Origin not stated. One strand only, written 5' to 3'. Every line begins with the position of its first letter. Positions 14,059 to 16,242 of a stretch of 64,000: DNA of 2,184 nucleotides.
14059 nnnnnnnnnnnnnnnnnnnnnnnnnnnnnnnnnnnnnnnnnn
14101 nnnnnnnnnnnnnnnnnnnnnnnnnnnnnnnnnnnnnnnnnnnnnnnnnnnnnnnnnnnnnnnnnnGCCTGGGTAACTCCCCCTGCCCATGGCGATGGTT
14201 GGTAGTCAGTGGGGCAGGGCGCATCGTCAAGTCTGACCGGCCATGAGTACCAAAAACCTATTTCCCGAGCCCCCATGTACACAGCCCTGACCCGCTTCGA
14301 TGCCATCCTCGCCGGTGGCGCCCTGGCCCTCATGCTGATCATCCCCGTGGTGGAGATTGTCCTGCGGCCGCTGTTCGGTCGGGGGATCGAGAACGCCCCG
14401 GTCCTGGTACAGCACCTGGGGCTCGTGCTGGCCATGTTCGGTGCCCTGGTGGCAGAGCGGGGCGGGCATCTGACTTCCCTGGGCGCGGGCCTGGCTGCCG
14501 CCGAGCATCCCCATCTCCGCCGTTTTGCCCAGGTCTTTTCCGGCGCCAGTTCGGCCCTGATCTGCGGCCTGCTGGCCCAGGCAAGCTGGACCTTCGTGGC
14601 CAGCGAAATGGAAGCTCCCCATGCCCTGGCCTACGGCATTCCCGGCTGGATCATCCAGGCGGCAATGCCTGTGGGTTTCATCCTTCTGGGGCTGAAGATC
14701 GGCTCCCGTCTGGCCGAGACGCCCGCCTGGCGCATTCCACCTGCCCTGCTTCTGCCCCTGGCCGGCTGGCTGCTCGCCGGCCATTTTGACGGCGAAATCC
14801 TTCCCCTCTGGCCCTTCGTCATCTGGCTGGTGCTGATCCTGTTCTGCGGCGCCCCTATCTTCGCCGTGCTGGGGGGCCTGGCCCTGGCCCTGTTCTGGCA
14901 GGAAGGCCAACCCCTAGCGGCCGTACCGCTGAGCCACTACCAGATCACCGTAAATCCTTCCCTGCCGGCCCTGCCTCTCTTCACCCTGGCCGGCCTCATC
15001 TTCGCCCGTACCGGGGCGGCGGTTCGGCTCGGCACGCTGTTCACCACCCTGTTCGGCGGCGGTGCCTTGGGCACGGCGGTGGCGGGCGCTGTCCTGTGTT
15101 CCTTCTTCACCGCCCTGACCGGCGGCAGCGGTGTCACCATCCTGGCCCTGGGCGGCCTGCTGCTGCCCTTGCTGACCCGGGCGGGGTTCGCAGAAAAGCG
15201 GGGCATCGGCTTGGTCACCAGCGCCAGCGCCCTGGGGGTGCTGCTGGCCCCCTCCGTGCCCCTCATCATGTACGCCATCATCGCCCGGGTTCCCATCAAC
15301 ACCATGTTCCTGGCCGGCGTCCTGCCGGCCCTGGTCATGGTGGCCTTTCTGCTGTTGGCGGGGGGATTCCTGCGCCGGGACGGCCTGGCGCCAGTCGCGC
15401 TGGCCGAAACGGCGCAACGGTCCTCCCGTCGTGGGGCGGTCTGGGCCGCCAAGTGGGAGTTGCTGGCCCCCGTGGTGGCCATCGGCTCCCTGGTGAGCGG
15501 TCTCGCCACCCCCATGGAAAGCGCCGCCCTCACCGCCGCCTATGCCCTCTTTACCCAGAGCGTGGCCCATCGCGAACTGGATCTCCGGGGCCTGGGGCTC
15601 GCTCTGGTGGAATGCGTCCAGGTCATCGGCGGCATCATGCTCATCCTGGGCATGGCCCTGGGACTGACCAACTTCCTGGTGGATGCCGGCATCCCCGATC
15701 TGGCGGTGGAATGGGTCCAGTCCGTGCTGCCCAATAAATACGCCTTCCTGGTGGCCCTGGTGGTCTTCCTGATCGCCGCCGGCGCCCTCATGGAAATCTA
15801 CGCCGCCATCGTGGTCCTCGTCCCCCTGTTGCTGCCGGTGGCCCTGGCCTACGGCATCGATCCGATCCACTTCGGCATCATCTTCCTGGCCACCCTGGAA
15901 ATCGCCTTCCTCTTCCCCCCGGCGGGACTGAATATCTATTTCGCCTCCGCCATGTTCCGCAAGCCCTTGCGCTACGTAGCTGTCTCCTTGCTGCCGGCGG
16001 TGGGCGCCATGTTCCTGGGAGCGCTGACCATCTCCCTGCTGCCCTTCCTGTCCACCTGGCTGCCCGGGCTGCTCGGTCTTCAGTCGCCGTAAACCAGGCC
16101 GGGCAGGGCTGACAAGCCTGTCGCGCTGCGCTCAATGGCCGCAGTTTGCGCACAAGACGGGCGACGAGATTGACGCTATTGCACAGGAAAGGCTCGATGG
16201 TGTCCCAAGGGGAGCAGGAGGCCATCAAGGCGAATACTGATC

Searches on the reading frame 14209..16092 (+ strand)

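Call 64: search_protein_families(library=pfam, proteins=[window:14209-16092:+], max_evalue=1e-10)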
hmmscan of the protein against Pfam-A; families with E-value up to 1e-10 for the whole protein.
window:14209-16092:+ (627 aa): 2 families
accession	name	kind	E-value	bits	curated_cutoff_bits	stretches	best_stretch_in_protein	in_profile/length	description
PF06808.19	DctM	-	9.9e-57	193.1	23.8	1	204-612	1-411/413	Tripartite ATP-independent periplasmic transporter, DctM component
PF04290.18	DctQ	-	1.6e-12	47.9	28.3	1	42-169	1-127/132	Tripartite ATP-independent periplasmic transporters, DctQ component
